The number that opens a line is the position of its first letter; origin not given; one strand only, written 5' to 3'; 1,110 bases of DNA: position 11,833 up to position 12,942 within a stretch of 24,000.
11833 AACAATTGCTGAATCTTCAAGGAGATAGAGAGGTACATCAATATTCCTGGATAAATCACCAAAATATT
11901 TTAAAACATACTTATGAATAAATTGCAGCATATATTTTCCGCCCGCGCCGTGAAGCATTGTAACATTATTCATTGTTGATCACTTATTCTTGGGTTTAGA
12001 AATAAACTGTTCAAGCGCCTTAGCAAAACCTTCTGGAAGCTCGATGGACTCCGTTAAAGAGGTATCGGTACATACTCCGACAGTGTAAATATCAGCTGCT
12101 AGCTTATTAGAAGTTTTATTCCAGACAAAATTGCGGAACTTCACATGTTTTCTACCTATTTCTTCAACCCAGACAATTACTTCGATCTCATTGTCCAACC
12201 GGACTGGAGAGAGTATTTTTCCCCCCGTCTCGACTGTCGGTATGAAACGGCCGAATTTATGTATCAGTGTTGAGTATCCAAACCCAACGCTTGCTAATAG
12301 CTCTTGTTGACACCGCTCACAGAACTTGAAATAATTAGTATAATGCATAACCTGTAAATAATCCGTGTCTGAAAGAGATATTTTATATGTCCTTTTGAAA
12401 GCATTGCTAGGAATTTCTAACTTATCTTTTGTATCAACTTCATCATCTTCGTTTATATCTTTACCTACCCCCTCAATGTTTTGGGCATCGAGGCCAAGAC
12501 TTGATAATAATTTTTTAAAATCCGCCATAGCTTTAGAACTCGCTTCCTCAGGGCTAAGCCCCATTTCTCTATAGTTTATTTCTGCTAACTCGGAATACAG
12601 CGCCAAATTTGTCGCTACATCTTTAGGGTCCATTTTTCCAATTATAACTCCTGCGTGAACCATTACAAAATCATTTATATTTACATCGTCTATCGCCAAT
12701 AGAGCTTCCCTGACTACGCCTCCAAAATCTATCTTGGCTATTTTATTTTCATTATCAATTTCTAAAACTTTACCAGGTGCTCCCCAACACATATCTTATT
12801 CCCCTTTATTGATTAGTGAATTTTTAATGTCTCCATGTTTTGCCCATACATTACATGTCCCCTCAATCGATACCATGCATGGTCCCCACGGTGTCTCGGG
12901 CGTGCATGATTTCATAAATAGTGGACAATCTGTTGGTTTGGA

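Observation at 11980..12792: HypC fused to a hot-dog (4HBT/YbgC-like) thioesterase domain inside the hyp operon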

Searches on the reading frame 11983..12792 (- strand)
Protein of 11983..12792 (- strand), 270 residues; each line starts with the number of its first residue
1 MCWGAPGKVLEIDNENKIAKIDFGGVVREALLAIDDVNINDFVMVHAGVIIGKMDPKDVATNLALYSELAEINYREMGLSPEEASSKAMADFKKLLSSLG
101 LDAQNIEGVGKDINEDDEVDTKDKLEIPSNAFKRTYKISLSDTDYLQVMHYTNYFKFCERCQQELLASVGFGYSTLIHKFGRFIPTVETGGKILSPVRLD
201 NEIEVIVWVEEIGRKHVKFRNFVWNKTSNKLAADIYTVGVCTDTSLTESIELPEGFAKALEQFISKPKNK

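Call 3: search_protein_families(library=pfam, proteins=[window:11983-12792:-], max_evalue=1)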
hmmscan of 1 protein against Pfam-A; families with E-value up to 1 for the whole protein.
window:11983-12792:- (270 aa): 5 families
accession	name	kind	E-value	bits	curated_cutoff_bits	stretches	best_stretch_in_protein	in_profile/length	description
PF01455.23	HupF_HypC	-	1.4e-17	64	28.5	1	1-65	1-64/65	HupF/HypC family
PF03061.28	4HBT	-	5.3e-08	33.5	20.6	1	147-230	2-77/79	Thioesterase superfamily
PF13279.12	4HBT_2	-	2.3e-07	31.7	25.5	1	140-260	3-122/122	Thioesterase-like superfamily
PF15935.10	RnlA_toxin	-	0.049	14.3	27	1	111-154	20-63/87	RNase LS, bacterial toxin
PF20297.4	MSSS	-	0.051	13.7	26.8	1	3-25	10-32/42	MutS2 and Smr-associated SH3 domain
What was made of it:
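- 11980..12792 (-): Full hypC::thioesterase gene (270 codons plus TGA stop). Pfam HupF_HypC plus 4HBT/4HBT_2 above cut-offs (call 3).
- On HypC/HupF family: 64 bits against a cut-off of 28.5, residues 1-65, covering the full profile (call 3).
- On YbgC/4HBT-class hot-dog thioesterases: 33.5 bits against 20.6, and 31.7 bits against 25.5 (call 3).
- Closest known: HypX, the aerobic CO-ligand synthase. Different: HypX has a formyltransferase domain plus a crotonase-type domain; this protein has a hot-dog domain (call 3).
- Checked: Both domains pass Pfam's curated cut-offs: HupF_HypC at residues 1-65 (64 bits, cut-off 28.5), 4HBT at 147-230 (33.5 bits, cut-off 20.6) and 4HBT_2 at 140-260 (31.7 bits, cut-off 25.5) (call 3).
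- Both pass Pfam cut-offs (call 3).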

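Call 4: search_protein_families(library=ncbifam, proteins=[window:11983-12792:-], max_evalue=1)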
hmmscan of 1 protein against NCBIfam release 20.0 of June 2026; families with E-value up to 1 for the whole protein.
window:11983-12792:- (270 aa): 9 families
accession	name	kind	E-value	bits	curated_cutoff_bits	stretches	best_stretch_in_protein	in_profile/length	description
TIGR00051.1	TIGR00051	subfamily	3.3e-13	50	68.7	1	139-251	5-115/117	YbgC/FadM family acyl-CoA thioesterase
TIGR02799.1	thio_ybgC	equivalog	3.8e-12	46.6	141.35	1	135-253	4-120/126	tol-pal system-associated acyl-CoA thioesterase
TIGR00074.1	hypC_hupF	subfamily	3.6e-11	42.8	48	1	1-72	1-71/80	HypC/HybG/HupF family hydrogenase formation chaperone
NF047424.1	MenI_Staph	exception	9.6e-07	28.8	225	1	141-260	13-130/148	1,4-dihydroxy-2-naphthoyl-CoA hydrolase MenI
NF008065.0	PRK10800.1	equivalog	3.1e-06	27.4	185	1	131-256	5-128/134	tol-pal system-associated acyl-CoA thioesterase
NF007721.0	PRK10413.1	equivalog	0.00066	19.6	115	1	1-60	1-66/87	hydrogenase maturation factor HybG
NF007712.0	PRK10409.1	equivalog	0.0029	17.8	136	1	1-63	1-68/90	HypC/HybG/HupF family hydrogenase formation chaperone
NF009002.0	PRK12347.1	subfamily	0.022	13.9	386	1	7-72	27-90/231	L-ribulose-5-phosphate 4-epimerase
NF009003.0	PRK12348.1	subfamily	0.098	12.3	331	1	7-71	26-87/228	L-ribulose-5-phosphate 4-epimerase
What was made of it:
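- On HypC/HupF family: 42.8 bits against a cut-off of 48 (call 4).
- On YbgC/4HBT-class hot-dog thioesterases: 50 bits against 68.7, and 46.6 bits against 141 (call 4).
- Closest known: HypC/HybG/HupF hydrogenase maturation chaperones. Different: It scores just below the TIGR00074 cut-off (42.8 against 48, call 4).
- The domain scores below NCBIfam's YbgC/FadM cut-offs (50 bits against 68.7, call 4). The domain scores below the YbgC/FadM cut-off (call 4).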

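Call 6: find_homologous_proteins(query=window:11983-12792:-, max_evalue=0.00001)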
Query window:11983-12792:- (270 aa): 44 proteins with E <= 0.00001 among 932 candidates.
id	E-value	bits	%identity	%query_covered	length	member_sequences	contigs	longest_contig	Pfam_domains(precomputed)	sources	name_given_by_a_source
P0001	8.2e-175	598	99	100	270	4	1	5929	PF03061.29,PF01455.24,PF13279.13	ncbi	ncbi:MAG: HypC/HybG/HupF family hydrogenase formation chaperone [Nitrososphaerota archaeon]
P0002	5.5e-137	474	76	100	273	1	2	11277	PF03061.29,PF01455.24,PF13279.13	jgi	-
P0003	1.2e-135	469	76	100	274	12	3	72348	PF03061.29,PF01455.24,PF13279.13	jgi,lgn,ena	-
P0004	7.0e-135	467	76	100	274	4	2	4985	PF03061.29,PF01455.24,PF13279.13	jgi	-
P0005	4.7e-125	434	70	99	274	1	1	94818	PF03061.29,PF01455.24,PF13279.13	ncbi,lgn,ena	-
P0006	9.6e-90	319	57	99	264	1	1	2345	PF03061.29,PF01455.24,PF13279.13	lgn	-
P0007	3.7e-88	313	56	99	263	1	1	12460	PF03061.29,PF01455.24,PF13279.13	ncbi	-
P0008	8.4e-88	312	55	99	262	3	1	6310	PF03061.29,PF01455.24,PF13279.13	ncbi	-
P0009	1.2e-87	312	56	99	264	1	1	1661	PF03061.29,PF01455.24,PF13279.13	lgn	-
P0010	4.0e-87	310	54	99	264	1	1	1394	PF03061.29,PF01455.24,PF13279.13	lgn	-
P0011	4.9e-87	310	56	99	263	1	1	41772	PF03061.29,PF01455.24,PF13279.13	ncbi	-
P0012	1.7e-85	305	54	98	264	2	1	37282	PF03061.29,PF01455.24,PF13279.13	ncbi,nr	ncbi:MAG: HypC/HybG/HupF family hydrogenase formation chaperone [Candidatus Hodarchaeaceae archaeon]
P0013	2.4e-85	304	55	97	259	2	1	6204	PF03061.29,PF01455.24,PF13279.13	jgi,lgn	jgi:acyl-CoA thioester hydrolase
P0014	2.7e-85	304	52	99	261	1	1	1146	PF03061.29,PF01455.24,PF13279.13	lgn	-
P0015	4.7e-85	303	53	99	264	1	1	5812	PF03061.29,PF01455.24,PF13279.13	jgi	jgi:YbgC/YbaW family acyl-CoA thioester hydrolase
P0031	1.1e-77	279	49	99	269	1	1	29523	PF03061.29,PF01455.24,PF13279.13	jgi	-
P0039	6.3e-71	257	52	93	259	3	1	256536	PF03061.29,PF01455.24,PF13279.13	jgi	jgi:YbgC/YbaW family acyl-CoA thioester hydrolase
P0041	4.4e-65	238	45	96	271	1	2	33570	PF03061.29,PF01455.24,PF13279.13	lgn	-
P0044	1.7e-55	206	63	53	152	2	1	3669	PF03061.29,PF13279.13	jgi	jgi:acyl-CoA thioester hydrolase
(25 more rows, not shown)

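Call 13: find_encoding_contigs(protein=P0044, flank=5000, max_places=3)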
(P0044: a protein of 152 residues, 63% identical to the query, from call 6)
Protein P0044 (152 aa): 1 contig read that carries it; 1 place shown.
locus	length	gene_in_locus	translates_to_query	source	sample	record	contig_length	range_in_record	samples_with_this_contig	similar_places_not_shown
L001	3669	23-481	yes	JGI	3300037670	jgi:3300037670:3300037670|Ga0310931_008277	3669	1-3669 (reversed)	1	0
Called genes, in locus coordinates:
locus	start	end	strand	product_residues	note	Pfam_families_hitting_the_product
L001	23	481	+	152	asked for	PF13279:4HBT_2, PF03061:4HBT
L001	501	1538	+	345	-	PF00586:AIRS, PF02769:AIRS_C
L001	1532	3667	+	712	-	?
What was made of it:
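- The apparent split P0044 is cut by a contig end (call 13).
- Tried and rejected: Its gene starts 23 nt from a contig end and is followed by hypE and hypF, so it is a truncated fusion (call 13).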

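Call 18: find_encoding_contigs(protein=P0039, flank=10000, max_places=2)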
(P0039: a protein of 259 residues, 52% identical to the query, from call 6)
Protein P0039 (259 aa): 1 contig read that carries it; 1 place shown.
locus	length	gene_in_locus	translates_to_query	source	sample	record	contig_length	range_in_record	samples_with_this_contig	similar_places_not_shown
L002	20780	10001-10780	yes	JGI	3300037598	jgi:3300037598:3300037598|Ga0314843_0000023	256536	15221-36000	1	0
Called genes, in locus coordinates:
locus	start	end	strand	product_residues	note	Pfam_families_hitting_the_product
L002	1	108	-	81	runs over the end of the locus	PF01206:TusA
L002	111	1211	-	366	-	PF02597:ThiS, PF00899:ThiF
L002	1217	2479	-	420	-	PF00291:PALP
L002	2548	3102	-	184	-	PF04467:DUF483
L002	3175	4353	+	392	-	PF00155:Aminotran_1_2, PF00266:Aminotran_5, PF01041:DegT_DnrJ_EryC1 (weak), PF05889:SepSecS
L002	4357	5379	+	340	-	PF02596:DUF169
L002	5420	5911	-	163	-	-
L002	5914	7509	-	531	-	PF23545:Zn_ribbon_HMPTM, PF04055:Radical_SAM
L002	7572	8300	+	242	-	PF01978:TrmB, PF11495:TrmB_EBD_N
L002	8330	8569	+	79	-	PF00462:Glutaredoxin, PF05768:Glrx-like (weak), PF13417:GST_N_3 (weak)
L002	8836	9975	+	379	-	PF01924:HypD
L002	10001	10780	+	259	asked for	PF01455:HupF_HypC, PF13279:4HBT_2, PF03061:4HBT (weak)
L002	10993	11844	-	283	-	PF02625:XdhC_CoxI, PF13478:XdhC_C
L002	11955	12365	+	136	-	PF01398:JAB (weak), PF14464:Prok-JAB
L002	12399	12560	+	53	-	-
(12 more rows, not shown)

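Call 20: predict_structure(alignment_id=A1)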
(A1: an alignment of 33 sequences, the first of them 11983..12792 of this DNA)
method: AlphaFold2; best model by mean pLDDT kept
length: 270 residues; sequences in the alignment: 33
mean_pLDDT: 84.4   pTM: 0.57
mean pLDDT of the five models: 84.4, 83.2, 82.6, 82.4, 82.0
residues with pLDDT >= 90: 129; 70-90: 111; 50-70: 12; < 50: 18
segments of 3 or more residues with pLDDT < 50: 110-121
pLDDT, mean of each block of 10 residues (from residue 1): 75 94 88 90 90 86 78 88 88 83 61 41 71 93 79 91 96 92 89 85 96 95 91 93 81 94 72
secondary structure, 60 per line:
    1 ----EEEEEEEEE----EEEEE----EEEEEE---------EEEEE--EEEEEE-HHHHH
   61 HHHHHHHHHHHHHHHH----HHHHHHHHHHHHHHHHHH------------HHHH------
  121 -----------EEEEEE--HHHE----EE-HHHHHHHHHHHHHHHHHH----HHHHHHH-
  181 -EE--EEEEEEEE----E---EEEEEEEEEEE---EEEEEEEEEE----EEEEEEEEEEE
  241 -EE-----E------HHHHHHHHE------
elements in order: E5-13 E18-22 E27-32 E42-46 E49-54 H56-76 H81-98 H111-114 E132-137 H151-168 H173-179 E186-193 E202-212 E216-225 E230-240 H256-263
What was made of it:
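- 12577..12792 (-): HypC domain, residues 1-72: OB-fold 1-55 plus the canonical C-terminal helix. Cys2 codon is 12787-12789; invariant His46. AF2 strands at 5-54 and helix at 56-76 (call 20).
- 12499..12552 (-): Extra conserved helix, residues 81-98, absent from stand-alone HypC structures. AF2 helix 81-98 at pLDDT about 88 (call 20).
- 12412..12495 (-): Disordered acidic tether, residues about 100-127. pLDDT below 50 at 110-121 (call 20).
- On HypC/HupF family: AF2 strands at 5-54 and a helix at 56-76 (call 20).
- On YbgC/4HBT-class hot-dog thioesterases: AF2 helix at 151-168 and strands at 186-240 (call 20).
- The AF2 model has pLDDT 84, with an OB-fold and a hot-dog domain (call 20). AF2 gives no confident inter-domain arrangement (pTM 0.57, call 20).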

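Call 24: fold_search(model_id=the predicted structure, library=pdb)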
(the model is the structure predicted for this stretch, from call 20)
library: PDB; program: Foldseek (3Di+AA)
matches with E <= 10: 1255; with E <= 0.001: 433
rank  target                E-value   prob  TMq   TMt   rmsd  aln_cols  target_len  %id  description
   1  5v10_A                9.2e-13  1.00  0.47  0.87   1.6       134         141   26  Crystal structure of the putative tol-pal system-associated acyl-CoA thioesterase from Pseudomonas aeruginosa PAO1 (released 2017-03-22)
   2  5v10_B                1.8e-12  1.00  0.46  0.93   1.4       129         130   27  Crystal structure of the putative tol-pal system-associated acyl-CoA thioesterase from Pseudomonas aeruginosa PAO1 (released 2017-03-22)
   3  3ck1_A                6.6e-12  1.00  0.48  0.88   1.5       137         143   16  CRYSTAL STRUCTURE OF a putative thioesterase (REUT_A2179) FROM RALSTONIA EUTROPHA JMP134 AT 1.74 A RESOLUTION (released 2008-03-25)
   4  1s5u_C                5.1e-11  1.00  0.46  0.93   1.3       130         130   21  Crystal Structure of Hypothetical Protein EC709 from Escherichia coli (released 2004-05-11)
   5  4k00_A                5.1e-11  1.00  0.45  0.86   1.9       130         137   18  Crystal structure of Slr0204, a 1,4-dihydroxy-2-naphthoyl-CoA thioesterase from Synechocystis (released 2013-04-17)
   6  4k00_B                5.7e-11  1.00  0.47  0.90   2.0       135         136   17  Crystal structure of Slr0204, a 1,4-dihydroxy-2-naphthoyl-CoA thioesterase from Synechocystis (released 2013-04-17)
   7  2egi_C                7.2e-11  1.00  0.44  0.91   1.5       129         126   22  Crystal Structure of a Hypothetical Protein(AQ1494) from Aquifex aeolicus (released 2007-09-04)
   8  5kl9_A                8.5e-11  1.00  0.46  0.92   1.3       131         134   21  Crystal structure of a putative acyl-CoA thioesterase EC709/ECK0725 from Escherichia coli in complex with CoA (released 2016-07-06)
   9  5t06_A                1.1e-10  1.00  0.46  0.94   1.2       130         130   20  Crystal structure of a putative acyl-CoA thioesterase EC709/ECK0725 from Escherichia coli in complex with Hexanoyl-CoA (released 2016-09-07)
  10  1z54_C                1.8e-10  1.00  0.44  0.90   1.7       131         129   24  Crystal structure of a hypothetical protein TT1821 from Thermus thermophilus (released 2005-09-17)
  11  1s5u_A                2.2e-10  1.00  0.46  0.94   1.2       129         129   21  Crystal Structure of Hypothetical Protein EC709 from Escherichia coli (released 2004-05-11)
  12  1s5u_G                2.2e-10  1.00  0.46  0.93   1.3       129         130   20  Crystal Structure of Hypothetical Protein EC709 from Escherichia coli (released 2004-05-11)
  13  1s5u_B                2.4e-10  1.00  0.45  0.93   1.4       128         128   20  Crystal Structure of Hypothetical Protein EC709 from Escherichia coli (released 2004-05-11)
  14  2egi_D                2.4e-10  1.00  0.44  0.91   1.6       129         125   22  Crystal Structure of a Hypothetical Protein(AQ1494) from Aquifex aeolicus (released 2007-09-04)
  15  1z54_B                2.6e-10  1.00  0.45  0.90   1.9       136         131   24  Crystal structure of a hypothetical protein TT1821 from Thermus thermophilus (released 2005-09-17)
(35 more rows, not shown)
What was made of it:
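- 11998..12411 (-): YbgC/4HBT-class hot-dog thioesterase domain, residues 128-265. Foldseek against PDB: 5V10, 1S5U/5KL9/5T06, 2EGI, 1Z54, 4K00, 6FDG, with E 1e-12 to 1e-10, target TM 0.76-0.94 (0.86-0.94 for all but 6FDG) and rmsd 1.2-2.4 A (call 24).
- On YbgC/4HBT-class hot-dog thioesterases: Foldseek target TM 0.76-0.94 and rmsd 1.2-2.4 A to 5V10, 1S5U, 5T06, 2EGI, 1Z54, 4K00 and 6FDG (call 24).
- Foldseek top hits are YbgC-type thioesterases, with target TM up to 0.94 (call 24).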

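Call 25: find_related_loci(query=A1, collection=genome_contigs, flank=10000)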
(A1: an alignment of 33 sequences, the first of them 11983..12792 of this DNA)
Query A1 (270 aa) in genome_contigs; peptide patterns used: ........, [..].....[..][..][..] (x = any residue, [..] = any of these).
41 stretches matched a pattern; 12 encode a relative of the query (tblastn E <= 1e-3); 12 distinct loci.
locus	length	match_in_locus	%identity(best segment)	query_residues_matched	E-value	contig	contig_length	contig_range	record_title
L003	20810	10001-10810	76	1-269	2e-143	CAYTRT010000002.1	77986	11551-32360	MAG TPA_asm: uncultured Nitrososphaeria archaeon isolate SRP104967_co1_41 genome assembly, contig: NODE_72_length_77986_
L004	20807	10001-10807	70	1-266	7e-133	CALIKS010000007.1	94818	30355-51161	MAG: uncultured archaeon isolate S1_Bin_MAXBIN__124_sub_1 genome assembly, contig: c_000002014974, whole genome shotgun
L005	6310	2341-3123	55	1-266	1e-95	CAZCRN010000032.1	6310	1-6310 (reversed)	MAG TPA_asm: Candidatus Hadarchaeota archaeon isolate binchicken_co375_26 genome assembly, contig: NODE_5939_length_6310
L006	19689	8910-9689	54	1-264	1e-92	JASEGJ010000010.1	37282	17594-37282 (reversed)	MAG: Candidatus Hodarchaeaceae archaeon isolate Yes49-31 NODE_10_length_37282_cov_19.960781, whole genome shotgun sequen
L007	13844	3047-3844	50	1-270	2e-92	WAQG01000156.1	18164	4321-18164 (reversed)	MAG: Candidatus Geoarchaeota archaeon isolate S146_104_esom k151_549878, whole genome shotgun sequence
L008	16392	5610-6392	56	1-266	6e-92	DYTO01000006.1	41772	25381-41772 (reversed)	MAG TPA_asm: Candidatus Hadarchaeum sp. isolate DR5_53_9 Afr_mines_DR5_92_length_41772_cov_3_562528, whole genome shotgu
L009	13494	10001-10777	53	1-263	2e-91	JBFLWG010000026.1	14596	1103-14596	MAG: Candidatus Hadarchaeota archaeon isolate MAG026 MAG026_26, whole genome shotgun sequence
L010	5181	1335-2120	51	1-266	6e-89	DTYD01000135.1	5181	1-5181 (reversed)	MAG TPA_asm: Hadesarchaea archaeon isolate UWMA-0211 k99_519092, whole genome shotgun sequence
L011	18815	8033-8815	53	1-265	2e-81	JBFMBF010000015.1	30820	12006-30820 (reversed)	MAG: Candidatus Hadarchaeota archaeon isolate MAG157 MAG157_15, whole genome shotgun sequence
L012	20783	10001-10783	49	1-268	2e-79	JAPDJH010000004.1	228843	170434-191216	MAG: Hadesarchaea archaeon isolate S4B4_HD70 c_000000000017, whole genome shotgun sequence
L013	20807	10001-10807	42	1-269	4e-73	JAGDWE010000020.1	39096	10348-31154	MAG: Desulfurococcales archaeon isolate KUA_Bin17 NODE_170_length_39096_cov_12.427269, whole genome shotgun sequence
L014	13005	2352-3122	47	1-265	7e-69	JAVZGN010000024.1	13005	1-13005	MAG: Candidatus Hadarchaeales archaeon isolate DRTY-6_201808_bins_36 DRTY-6_201808_bins_36_scaffold_24, whole genome sho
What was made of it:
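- The family is very rare: 12 of about 185,000 species genomes (call 25). Record titles suggest hot-spring and deep-subsurface MAGs (call 25).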

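Call 33: find_encoding_contigs(protein=P0011, flank=10000, max_places=1)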
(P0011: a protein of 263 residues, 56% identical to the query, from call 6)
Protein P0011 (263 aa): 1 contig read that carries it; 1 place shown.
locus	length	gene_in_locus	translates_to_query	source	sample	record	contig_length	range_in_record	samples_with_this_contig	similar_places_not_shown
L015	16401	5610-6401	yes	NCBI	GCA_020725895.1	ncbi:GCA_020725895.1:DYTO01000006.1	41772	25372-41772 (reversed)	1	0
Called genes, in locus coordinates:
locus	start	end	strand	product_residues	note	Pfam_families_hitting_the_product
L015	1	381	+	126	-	?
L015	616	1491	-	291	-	-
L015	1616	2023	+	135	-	PF01402:RHH_1, PF08753:NikR_C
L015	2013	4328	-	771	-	PF00708:Acylphosphatase, PF07503:zf-HYPF, PF01300:Sua5_yciO_yrdC, PF17788:HypF_C, PF22521:HypF_C_2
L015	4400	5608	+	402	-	PF01924:HypD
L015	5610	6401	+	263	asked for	PF01455:HupF_HypC, PF13279:4HBT_2, PF03061:4HBT (weak)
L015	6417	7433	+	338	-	PF00586:AIRS, PF02769:AIRS_C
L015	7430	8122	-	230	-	PF02811:PHP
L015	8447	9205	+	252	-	PF01844:HNH (weak)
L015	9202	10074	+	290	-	PF13401:AAA_22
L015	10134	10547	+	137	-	-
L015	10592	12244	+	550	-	PF03063:Prismane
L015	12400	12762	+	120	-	-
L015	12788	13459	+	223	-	-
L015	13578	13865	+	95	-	PF01918:Alba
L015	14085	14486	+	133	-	-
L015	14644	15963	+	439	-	PF01336:tRNA_anti-codon, PF00152:tRNA-synt_2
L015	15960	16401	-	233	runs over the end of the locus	PF00149:Metallophos, PF12850:Metallophos_2, PF14582:Metallophos_3 (faint)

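Call 34: find_encoding_contigs(protein=P0041, flank=10000, max_places=1)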
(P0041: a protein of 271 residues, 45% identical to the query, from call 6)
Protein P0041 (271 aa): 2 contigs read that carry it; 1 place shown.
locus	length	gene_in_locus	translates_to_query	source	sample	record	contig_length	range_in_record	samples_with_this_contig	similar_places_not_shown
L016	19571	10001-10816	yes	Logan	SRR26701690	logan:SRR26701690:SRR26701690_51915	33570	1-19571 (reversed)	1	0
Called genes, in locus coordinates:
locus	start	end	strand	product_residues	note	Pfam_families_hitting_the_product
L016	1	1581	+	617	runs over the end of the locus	PF00270:DEAD (faint), PF06733:DEAD_2, PF13307:Helicase_C_2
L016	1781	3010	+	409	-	PF00291:PALP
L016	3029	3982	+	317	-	PF00288:GHMP_kinases_N, PF08544:GHMP_kinases_C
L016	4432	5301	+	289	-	PF00571:CBS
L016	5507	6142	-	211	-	PF12705:PDDEXK_1 (faint)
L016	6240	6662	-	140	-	-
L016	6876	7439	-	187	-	PF01966:HD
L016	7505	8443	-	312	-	PF00696:AA_kinase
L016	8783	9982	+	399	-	PF01924:HypD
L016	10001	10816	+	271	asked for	PF01455:HupF_HypC, PF13279:4HBT_2, PF03061:4HBT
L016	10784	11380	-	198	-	PF01928:CYTH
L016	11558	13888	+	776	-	PF00708:Acylphosphatase, PF07503:zf-HYPF, PF01300:Sua5_yciO_yrdC, PF17788:HypF_C, PF22521:HypF_C_2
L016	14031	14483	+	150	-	PF01155:HypA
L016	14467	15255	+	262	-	PF10609:ParA, PF01656:CbiA, PF02374:ArsA_ATPase (faint)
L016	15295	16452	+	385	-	PF04101:Glyco_tran_28_C (weak)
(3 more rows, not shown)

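Call 35: find_encoding_contigs(protein=P0031, flank=10000, max_places=1)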
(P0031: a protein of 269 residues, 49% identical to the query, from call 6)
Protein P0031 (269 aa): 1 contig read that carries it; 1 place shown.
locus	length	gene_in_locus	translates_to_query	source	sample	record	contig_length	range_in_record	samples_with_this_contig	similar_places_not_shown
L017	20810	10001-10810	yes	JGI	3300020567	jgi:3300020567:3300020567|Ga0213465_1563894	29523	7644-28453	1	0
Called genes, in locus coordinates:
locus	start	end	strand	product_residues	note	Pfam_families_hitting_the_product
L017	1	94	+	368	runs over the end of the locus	PF01070:FMN_dh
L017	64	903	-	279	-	PF01428:zf-AN1, PF02163:Peptidase_M50 (weak)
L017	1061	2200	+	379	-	PF07431:DUF1512, PF23542:DUF1512_C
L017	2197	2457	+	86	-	PF08271:Zn_Ribbon_TF (faint)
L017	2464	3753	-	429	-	PF00483:NTP_transferase, PF24894:Hexapep_GlmU (faint), PF25084:LbH_EIF2B, PF25087:GMPPB_C, PF00132:Hexapep (faint)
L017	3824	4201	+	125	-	PF19026:UBA_HYPK (weak)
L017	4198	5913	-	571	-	PF24038:DUF7347 (weak)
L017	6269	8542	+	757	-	PF00708:Acylphosphatase, PF07503:zf-HYPF, PF01300:Sua5_yciO_yrdC, PF17788:HypF_C, PF00814:TsaD (faint), PF22521:HypF_C_2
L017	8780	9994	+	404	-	PF01924:HypD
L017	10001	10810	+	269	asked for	PF01455:HupF_HypC, PF13279:4HBT_2, PF03061:4HBT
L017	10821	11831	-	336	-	PF00586:AIRS, PF02769:AIRS_C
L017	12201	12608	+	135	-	PF01155:HypA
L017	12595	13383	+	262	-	PF02374:ArsA_ATPase (faint), PF09140:MipZ (weak), PF10609:ParA, PF01656:CbiA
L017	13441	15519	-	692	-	PF13522:GATase_6 (faint), PF01493:GXGXG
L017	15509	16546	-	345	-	PF04898:Glu_syn_central (faint)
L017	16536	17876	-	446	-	PF01645:Glu_synthase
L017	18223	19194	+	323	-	PF00152:tRNA-synt_2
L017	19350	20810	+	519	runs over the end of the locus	PF00881:Nitroreductase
